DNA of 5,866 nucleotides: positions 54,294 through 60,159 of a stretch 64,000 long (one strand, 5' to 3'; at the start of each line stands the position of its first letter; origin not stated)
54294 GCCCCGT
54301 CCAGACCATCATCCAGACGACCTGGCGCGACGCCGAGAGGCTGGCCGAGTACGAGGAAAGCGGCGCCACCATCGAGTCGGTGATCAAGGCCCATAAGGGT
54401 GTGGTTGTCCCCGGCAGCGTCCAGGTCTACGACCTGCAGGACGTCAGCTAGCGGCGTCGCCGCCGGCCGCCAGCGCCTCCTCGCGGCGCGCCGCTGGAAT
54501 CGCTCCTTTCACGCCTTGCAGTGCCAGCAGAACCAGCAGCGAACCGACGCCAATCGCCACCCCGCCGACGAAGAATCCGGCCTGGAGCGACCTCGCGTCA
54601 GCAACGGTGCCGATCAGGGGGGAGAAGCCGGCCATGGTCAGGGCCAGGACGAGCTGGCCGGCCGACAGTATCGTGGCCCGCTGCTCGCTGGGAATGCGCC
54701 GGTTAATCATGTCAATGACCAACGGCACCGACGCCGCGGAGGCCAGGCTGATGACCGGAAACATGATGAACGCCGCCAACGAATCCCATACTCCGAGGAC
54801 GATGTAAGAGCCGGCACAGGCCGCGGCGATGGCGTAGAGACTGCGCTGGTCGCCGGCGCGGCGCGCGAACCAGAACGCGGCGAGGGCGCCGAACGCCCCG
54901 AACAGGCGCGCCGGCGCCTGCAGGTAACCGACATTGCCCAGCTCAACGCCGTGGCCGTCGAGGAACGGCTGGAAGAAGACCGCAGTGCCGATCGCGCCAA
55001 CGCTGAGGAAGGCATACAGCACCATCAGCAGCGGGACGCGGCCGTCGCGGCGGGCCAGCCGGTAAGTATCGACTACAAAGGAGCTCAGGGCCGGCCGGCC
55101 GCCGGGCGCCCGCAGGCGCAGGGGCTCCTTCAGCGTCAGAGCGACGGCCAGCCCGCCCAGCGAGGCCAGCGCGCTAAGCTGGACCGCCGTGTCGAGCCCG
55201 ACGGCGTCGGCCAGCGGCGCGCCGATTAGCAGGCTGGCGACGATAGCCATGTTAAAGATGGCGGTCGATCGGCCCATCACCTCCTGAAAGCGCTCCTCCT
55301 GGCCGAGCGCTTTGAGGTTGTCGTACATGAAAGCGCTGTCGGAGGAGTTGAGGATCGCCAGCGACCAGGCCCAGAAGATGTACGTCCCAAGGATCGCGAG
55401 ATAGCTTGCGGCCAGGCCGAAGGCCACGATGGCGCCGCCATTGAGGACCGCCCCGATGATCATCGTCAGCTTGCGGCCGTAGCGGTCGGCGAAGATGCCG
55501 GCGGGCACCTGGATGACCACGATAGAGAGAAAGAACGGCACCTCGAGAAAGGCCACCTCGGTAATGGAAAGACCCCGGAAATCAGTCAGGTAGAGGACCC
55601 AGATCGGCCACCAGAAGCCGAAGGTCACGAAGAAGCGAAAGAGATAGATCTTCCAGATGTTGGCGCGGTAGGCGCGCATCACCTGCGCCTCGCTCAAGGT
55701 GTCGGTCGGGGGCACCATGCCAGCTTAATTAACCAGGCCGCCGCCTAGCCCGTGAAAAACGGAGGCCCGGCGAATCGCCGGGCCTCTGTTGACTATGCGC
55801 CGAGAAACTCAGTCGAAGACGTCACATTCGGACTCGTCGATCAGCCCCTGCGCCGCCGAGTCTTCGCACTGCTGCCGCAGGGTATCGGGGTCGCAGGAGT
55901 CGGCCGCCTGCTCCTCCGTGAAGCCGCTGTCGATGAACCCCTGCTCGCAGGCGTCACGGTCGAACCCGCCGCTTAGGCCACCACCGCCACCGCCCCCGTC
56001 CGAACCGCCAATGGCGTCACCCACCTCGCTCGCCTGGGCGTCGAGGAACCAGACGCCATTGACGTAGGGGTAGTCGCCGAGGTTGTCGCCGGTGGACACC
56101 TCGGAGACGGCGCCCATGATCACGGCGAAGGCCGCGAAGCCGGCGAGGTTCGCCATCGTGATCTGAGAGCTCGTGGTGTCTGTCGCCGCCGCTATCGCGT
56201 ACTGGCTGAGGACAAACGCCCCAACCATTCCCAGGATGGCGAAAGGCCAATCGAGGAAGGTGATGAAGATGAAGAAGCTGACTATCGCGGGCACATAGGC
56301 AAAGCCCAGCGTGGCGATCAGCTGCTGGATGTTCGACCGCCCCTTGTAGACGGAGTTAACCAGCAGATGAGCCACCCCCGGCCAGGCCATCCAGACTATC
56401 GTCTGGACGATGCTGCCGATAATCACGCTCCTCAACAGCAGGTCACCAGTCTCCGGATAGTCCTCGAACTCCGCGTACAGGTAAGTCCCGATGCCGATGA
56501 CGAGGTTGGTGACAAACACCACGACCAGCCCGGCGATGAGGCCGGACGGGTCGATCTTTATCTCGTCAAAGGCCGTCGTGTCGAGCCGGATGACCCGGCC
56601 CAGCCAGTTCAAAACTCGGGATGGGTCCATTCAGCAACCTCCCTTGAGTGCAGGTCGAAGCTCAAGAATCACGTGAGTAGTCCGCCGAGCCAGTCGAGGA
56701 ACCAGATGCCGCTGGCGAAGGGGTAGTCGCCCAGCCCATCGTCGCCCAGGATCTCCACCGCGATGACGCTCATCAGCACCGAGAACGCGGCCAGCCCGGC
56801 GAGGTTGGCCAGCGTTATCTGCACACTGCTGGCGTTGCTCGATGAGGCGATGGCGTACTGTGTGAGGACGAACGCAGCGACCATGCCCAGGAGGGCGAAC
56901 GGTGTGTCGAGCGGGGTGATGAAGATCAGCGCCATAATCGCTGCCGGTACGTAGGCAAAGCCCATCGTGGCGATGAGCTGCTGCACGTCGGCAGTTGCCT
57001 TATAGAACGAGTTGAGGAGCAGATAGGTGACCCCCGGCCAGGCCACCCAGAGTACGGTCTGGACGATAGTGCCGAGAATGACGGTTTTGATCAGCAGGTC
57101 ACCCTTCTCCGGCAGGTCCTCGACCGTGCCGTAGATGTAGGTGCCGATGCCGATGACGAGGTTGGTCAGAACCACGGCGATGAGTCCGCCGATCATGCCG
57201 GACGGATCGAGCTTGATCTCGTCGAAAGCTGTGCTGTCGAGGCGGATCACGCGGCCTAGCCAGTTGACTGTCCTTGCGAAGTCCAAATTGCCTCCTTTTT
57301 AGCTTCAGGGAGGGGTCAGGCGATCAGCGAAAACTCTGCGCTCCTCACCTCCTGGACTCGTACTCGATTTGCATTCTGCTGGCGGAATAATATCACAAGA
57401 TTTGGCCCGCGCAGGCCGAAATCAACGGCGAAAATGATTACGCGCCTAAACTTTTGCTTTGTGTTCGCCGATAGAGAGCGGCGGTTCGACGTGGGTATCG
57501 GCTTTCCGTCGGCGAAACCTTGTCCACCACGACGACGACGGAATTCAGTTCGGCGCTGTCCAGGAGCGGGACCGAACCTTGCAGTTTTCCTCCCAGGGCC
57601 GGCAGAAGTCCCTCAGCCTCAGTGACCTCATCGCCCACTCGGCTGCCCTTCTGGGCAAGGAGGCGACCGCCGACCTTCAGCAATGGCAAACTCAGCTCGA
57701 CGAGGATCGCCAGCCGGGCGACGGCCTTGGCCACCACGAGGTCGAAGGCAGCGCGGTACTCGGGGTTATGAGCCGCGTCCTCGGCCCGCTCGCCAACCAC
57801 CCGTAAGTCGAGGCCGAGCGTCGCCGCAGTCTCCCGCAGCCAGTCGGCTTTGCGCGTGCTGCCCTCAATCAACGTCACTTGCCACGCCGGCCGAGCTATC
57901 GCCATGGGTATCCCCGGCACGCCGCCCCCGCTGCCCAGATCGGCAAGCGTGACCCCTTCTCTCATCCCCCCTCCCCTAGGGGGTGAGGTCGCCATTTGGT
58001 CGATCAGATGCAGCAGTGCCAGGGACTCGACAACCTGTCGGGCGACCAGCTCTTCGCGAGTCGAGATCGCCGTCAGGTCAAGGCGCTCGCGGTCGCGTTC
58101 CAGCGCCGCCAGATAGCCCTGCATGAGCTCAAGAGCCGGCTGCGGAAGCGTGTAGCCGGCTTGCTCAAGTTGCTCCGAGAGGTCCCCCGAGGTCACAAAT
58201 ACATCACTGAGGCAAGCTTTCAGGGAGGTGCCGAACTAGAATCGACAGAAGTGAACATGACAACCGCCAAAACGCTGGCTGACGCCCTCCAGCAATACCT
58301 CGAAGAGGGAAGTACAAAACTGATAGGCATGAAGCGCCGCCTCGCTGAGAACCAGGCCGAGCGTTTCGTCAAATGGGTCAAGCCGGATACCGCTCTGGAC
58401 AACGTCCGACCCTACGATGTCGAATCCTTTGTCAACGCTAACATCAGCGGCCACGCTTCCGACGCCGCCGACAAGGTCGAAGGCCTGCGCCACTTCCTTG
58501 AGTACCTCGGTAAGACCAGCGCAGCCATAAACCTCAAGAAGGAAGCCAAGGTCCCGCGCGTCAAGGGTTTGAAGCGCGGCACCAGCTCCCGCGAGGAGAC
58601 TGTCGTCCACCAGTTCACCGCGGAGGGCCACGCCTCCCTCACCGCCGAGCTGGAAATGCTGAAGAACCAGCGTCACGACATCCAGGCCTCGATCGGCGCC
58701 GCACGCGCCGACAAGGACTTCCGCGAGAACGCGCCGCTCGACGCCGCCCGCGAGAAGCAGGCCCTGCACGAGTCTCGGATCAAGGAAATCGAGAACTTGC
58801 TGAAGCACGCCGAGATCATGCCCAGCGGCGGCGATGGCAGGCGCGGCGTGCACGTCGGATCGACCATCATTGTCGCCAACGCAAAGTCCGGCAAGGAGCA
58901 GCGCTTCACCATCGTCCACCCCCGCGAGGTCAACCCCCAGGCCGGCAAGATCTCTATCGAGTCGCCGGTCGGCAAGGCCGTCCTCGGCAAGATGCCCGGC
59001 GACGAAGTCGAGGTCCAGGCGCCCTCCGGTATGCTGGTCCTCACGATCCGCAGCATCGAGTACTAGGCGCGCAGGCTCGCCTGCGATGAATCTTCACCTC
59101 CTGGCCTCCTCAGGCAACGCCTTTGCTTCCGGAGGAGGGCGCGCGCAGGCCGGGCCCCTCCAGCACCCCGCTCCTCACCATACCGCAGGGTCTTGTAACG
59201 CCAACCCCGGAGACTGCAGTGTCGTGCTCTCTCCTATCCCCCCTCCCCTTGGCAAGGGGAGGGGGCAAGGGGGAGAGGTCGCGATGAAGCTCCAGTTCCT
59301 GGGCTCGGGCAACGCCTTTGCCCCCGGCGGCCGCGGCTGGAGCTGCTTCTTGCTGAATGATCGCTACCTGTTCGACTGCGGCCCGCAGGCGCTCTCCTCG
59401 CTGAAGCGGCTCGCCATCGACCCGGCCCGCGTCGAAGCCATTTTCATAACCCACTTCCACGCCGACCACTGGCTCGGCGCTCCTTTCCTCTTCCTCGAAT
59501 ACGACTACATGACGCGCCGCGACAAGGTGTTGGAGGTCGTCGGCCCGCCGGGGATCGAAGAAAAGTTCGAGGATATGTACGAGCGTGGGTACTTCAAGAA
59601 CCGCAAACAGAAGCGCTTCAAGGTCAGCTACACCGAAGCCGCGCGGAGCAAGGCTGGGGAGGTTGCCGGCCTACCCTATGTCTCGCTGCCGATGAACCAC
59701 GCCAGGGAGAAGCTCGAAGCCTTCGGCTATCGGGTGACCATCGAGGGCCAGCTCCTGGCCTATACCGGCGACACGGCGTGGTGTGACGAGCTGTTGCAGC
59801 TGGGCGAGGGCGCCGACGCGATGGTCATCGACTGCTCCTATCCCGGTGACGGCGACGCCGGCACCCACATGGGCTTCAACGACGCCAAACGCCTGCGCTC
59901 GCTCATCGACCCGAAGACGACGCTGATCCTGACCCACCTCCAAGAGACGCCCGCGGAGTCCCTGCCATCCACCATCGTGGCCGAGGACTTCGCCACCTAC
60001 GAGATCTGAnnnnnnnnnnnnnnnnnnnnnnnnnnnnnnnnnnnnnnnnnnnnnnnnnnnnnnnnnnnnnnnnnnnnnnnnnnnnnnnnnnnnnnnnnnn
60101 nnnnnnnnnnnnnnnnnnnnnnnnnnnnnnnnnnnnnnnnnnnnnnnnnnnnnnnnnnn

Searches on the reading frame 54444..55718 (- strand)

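Call 38: search_protein_families(library=pfam, proteins=[window:54444-55718:-], max_evalue=0.00001)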
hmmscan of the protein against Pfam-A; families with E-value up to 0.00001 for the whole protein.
window:54444-55718:- (424 aa): 1 family
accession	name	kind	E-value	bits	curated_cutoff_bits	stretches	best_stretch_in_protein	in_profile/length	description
PF07690.21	MFS_1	-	1.3e-21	77.3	33.4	1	29-362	6-343/347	Major Facilitator Superfamily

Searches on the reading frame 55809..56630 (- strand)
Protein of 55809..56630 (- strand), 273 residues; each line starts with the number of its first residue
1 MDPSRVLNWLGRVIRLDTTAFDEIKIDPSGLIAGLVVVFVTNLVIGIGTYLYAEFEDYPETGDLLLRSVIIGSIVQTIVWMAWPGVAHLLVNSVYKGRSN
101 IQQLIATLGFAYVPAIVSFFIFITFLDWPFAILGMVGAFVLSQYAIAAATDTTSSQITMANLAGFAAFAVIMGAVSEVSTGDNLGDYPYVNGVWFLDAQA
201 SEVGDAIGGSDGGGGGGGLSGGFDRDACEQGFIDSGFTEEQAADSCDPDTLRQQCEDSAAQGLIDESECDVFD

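Call 38: search_protein_families(library=pfam, proteins=[window:55809-56630:-], max_evalue=0.00001)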
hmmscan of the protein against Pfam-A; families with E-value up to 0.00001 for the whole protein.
window:55809-56630:- (273 aa): 1 family
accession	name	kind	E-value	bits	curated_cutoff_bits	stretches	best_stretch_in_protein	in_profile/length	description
PF04893.22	Yip1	-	2.7e-08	34.3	28.6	1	19-172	9-168/173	Yip1 domain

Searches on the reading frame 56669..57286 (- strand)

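Call 38: search_protein_families(library=pfam, proteins=[window:56669-57286:-], max_evalue=0.00001)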
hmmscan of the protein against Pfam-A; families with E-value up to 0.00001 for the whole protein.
window:56669-57286:- (205 aa): 1 family
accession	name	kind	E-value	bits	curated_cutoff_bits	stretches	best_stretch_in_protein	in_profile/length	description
PF04893.22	Yip1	-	3e-08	34.2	28.6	1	18-174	8-170/173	Yip1 domain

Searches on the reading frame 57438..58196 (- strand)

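Call 38: search_protein_families(library=pfam, proteins=[window:57438-58196:-], max_evalue=0.00001)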
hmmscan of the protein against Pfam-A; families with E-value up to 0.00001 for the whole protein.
window:57438-58196:- (252 aa): 1 family
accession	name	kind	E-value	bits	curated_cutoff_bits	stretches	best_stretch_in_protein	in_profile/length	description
PF02527.21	GidB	-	8.5e-35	120.2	27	1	23-198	3-163/184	rRNA small subunit methyltransferase G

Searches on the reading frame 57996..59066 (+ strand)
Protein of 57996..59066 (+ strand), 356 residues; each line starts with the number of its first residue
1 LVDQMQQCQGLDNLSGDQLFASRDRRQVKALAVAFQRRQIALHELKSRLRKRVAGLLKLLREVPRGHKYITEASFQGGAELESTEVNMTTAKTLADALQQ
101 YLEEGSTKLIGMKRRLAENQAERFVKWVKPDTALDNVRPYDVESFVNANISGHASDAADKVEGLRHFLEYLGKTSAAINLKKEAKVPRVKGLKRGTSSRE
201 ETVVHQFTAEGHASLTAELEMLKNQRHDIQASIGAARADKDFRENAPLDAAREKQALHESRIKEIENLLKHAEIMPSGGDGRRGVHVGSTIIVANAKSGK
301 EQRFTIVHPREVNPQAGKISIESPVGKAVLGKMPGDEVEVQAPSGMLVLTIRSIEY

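Call 39: search_protein_families(library=pfam, proteins=[window:57996-59066:+], max_evalue=0.00001)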
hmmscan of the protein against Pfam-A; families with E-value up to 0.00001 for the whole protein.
window:57996-59066:+ (356 aa): 2 families
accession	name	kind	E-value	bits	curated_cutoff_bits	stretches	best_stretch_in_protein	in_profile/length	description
PF01272.25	GreA_GreB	-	6.5e-23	81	26.9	1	285-356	6-77/77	Transcription elongation factor, GreA/GreB, C-term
PF03449.20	GreA_GreB_N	-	1.8e-16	60.5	24.5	1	207-274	3-71/71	Transcription elongation factor, N-terminal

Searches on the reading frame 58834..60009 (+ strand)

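Call 39: search_protein_families(library=pfam, proteins=[window:58834-60009:+], max_evalue=0.00001)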
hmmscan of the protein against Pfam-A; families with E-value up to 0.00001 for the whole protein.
window:58834-60009:+ (391 aa): 2 families
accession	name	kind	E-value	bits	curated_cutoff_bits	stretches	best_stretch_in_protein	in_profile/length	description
PF12706.13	Lactamase_B_2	-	5.7e-19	69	27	1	177-368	2-199/200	Beta-lactamase superfamily domain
PF00753.33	Lactamase_B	-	5.6e-12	46.4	22.7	1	175-248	15-92/196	Metallo-beta-lactamase superfamily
